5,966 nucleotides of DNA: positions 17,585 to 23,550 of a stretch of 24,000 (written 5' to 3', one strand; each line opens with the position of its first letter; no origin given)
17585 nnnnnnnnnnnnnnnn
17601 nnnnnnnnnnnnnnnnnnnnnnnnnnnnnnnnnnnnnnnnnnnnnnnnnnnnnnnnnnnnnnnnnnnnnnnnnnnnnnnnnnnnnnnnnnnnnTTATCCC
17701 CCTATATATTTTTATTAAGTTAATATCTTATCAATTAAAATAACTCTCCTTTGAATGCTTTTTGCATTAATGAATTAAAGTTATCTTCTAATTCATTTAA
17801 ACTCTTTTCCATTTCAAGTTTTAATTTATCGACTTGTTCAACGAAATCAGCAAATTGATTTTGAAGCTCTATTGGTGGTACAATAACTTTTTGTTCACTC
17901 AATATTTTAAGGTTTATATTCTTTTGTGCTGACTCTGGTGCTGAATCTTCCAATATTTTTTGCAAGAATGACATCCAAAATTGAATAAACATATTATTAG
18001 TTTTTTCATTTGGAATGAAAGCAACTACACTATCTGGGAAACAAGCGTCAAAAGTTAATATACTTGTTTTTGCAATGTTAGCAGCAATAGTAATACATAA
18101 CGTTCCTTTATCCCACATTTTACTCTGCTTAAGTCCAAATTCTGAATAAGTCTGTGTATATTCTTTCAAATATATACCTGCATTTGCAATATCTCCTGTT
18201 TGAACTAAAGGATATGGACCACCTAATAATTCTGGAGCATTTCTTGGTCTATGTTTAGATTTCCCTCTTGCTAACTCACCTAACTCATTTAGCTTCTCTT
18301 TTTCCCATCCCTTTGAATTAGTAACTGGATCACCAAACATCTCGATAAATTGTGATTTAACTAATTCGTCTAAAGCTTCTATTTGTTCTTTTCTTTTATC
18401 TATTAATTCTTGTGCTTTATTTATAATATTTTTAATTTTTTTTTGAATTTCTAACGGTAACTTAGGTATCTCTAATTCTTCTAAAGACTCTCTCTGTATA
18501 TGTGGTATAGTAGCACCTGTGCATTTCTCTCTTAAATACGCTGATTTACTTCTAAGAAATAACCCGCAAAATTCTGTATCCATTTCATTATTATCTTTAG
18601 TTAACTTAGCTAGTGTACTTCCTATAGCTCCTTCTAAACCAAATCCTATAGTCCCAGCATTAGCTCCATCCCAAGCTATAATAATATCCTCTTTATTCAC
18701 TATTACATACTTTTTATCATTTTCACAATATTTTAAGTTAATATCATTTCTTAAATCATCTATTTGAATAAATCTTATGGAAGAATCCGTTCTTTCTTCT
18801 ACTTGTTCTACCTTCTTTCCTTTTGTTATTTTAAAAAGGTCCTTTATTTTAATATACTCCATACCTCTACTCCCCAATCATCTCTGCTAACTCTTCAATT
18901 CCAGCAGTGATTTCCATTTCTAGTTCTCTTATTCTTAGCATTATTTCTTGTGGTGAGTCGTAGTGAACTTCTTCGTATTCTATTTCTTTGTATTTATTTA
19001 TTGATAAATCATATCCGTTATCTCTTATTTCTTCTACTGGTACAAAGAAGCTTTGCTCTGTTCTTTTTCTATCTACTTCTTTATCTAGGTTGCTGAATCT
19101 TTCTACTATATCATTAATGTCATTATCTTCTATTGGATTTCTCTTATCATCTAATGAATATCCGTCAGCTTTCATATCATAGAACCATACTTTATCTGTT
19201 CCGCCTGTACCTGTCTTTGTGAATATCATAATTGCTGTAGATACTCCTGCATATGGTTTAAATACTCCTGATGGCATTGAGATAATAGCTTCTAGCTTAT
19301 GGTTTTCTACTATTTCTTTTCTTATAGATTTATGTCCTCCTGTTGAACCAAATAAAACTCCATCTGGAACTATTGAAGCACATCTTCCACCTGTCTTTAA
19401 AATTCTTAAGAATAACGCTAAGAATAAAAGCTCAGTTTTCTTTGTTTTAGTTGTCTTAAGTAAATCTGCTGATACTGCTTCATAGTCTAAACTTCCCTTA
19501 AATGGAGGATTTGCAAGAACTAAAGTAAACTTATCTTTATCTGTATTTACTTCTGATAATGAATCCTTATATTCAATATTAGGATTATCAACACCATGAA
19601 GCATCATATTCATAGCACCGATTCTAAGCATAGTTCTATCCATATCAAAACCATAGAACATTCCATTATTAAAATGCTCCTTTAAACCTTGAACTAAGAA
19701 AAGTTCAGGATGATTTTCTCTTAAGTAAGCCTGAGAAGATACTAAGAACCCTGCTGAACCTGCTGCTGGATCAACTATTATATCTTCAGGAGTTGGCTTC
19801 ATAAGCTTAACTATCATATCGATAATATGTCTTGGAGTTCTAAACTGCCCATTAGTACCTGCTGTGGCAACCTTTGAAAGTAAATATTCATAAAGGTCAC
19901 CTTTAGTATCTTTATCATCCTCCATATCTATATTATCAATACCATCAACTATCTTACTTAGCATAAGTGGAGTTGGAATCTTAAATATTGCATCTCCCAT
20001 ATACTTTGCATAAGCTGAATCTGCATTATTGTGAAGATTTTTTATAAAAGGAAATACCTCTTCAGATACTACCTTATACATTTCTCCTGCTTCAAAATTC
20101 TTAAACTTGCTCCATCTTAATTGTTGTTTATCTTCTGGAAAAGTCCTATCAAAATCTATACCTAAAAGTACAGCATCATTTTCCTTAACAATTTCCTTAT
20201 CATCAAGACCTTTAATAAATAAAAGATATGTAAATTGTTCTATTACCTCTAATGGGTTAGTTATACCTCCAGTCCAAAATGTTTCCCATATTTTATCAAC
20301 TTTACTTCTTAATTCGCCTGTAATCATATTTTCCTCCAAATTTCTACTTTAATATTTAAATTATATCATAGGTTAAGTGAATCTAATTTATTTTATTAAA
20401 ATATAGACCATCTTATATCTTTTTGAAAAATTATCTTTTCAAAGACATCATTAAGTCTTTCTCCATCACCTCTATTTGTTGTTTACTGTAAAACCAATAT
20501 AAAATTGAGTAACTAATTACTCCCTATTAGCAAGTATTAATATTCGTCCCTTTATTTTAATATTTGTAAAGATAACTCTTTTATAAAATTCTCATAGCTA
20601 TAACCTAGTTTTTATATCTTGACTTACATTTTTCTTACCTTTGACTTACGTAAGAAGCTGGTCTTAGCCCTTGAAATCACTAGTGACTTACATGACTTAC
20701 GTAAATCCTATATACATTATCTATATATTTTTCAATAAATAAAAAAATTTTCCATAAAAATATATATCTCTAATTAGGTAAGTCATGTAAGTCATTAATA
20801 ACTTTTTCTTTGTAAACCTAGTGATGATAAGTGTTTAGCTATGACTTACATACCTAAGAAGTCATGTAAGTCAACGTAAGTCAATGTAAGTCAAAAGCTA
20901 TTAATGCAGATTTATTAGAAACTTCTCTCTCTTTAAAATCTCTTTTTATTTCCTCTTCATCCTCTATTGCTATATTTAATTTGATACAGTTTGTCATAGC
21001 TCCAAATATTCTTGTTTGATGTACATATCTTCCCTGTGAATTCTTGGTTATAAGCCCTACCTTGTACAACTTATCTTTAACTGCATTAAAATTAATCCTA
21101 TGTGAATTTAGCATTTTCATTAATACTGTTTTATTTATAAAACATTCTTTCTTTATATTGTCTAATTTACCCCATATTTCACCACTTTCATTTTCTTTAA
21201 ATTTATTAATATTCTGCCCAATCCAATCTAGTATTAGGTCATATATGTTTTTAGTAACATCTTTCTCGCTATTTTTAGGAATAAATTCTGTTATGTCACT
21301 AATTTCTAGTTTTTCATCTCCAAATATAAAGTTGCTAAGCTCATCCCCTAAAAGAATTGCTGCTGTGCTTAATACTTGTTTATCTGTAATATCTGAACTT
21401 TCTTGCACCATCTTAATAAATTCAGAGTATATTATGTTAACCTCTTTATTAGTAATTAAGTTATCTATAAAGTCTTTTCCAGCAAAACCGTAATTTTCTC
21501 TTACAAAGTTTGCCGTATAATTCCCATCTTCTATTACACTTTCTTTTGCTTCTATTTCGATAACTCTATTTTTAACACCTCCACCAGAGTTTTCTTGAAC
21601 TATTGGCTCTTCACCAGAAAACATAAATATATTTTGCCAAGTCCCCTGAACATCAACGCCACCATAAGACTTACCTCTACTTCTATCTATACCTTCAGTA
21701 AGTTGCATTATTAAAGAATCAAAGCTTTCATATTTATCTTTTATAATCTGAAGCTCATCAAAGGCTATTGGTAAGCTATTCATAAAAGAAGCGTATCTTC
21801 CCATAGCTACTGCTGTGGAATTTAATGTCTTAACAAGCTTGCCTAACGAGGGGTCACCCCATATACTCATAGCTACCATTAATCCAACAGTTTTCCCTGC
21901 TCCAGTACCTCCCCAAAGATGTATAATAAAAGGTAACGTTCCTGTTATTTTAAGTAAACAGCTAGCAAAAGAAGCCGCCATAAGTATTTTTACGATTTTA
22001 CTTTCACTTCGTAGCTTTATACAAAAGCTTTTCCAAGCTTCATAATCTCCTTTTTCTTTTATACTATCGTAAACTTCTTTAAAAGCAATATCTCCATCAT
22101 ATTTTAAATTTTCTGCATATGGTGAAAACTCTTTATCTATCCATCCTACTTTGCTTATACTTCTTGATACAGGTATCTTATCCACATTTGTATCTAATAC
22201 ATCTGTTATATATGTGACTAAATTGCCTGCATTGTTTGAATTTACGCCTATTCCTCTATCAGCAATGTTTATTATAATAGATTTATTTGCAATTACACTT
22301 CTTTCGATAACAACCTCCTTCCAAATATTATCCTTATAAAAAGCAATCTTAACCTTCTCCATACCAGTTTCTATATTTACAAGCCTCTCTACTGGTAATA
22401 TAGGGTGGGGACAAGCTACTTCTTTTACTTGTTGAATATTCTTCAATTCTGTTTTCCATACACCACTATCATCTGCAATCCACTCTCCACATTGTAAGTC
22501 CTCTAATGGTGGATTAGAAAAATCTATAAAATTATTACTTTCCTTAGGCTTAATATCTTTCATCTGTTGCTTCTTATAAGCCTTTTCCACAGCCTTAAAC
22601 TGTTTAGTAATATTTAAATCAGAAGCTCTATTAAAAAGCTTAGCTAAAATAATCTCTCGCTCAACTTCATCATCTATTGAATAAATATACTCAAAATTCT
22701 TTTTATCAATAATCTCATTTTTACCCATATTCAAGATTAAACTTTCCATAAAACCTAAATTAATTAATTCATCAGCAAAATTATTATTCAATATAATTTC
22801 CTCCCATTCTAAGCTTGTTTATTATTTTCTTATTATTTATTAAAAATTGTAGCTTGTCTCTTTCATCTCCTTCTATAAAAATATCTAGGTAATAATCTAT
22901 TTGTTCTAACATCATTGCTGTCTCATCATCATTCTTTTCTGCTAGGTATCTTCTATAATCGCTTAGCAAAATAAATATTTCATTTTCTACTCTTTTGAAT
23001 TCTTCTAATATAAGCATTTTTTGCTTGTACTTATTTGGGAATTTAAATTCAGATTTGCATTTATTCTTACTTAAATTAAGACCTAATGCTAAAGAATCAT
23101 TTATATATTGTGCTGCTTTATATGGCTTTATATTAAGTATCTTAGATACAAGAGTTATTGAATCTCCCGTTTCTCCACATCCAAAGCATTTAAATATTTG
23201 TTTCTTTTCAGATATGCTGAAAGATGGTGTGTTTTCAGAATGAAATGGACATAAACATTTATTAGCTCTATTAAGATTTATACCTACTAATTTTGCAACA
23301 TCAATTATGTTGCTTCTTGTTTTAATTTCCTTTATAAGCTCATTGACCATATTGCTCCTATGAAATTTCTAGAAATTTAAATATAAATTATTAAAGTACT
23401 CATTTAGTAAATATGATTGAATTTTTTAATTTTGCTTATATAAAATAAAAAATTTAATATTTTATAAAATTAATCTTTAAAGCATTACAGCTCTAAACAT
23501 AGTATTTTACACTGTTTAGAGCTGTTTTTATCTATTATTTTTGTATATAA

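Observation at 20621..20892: Iteron clusters flanking an AT-rich core, starting at the helicase stop codon: candidate origin of replication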

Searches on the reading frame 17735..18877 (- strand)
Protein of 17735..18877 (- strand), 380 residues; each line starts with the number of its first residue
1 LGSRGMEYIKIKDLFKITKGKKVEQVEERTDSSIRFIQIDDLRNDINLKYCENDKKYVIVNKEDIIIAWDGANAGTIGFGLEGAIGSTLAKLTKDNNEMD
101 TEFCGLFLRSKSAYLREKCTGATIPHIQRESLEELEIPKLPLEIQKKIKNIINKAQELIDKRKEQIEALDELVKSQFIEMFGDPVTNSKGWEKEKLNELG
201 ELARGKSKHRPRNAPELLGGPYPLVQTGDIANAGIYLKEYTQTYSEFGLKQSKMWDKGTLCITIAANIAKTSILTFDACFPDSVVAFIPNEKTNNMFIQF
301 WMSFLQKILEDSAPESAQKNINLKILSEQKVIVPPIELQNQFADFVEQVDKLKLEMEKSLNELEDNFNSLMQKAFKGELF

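Call 7: search_protein_families(library=pfam, proteins=[window:17735-18877:-])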
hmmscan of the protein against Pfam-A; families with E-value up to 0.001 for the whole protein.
window:17735-18877:- (380 aa): 1 family
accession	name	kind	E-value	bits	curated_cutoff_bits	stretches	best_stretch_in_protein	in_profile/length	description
PF01420.25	Methylase_S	-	3.9e-39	135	22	2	189-363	2-166/168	Type I restriction modification DNA specificity domain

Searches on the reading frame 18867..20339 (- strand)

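Call 7: search_protein_families(library=pfam, proteins=[window:18867-20339:-])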
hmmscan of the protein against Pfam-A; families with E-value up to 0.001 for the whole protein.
window:18867-20339:- (490 aa): 5 families
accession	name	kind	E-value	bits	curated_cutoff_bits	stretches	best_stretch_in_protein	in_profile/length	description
PF02384.22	N6_Mtase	-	1.8e-68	231.6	20.4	1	142-456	2-308/311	N-6 DNA Methylase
PF12161.14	HsdM_N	-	1.9e-12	48.4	24.5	1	10-132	1-133/135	HsdM N-terminal domain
PF07669.17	Eco57I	-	3.9e-10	40.5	25.3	1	254-360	58-171/171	Eco57I restriction-modification methylase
PF01170.24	UPF0020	-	6.1e-07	29.8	22.3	1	176-341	20-183/197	RMKL-like, methyltransferase domain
PF20473.4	MmeI_Mtase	-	0.00047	19.8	27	0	185-248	20-85/259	MmeI, DNA-methyltransferase domain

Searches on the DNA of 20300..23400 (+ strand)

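Call 10: search_dna_similar(query=window:20300-23400:+, collection=phages, mode=distant)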
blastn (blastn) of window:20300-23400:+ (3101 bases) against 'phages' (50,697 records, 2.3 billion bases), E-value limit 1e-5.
No match.

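Call 11: search_dna_similar(query=window:20300-23400:+, collection=plasmids, mode=distant)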
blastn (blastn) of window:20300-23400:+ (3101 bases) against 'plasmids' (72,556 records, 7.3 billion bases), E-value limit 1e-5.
No match.
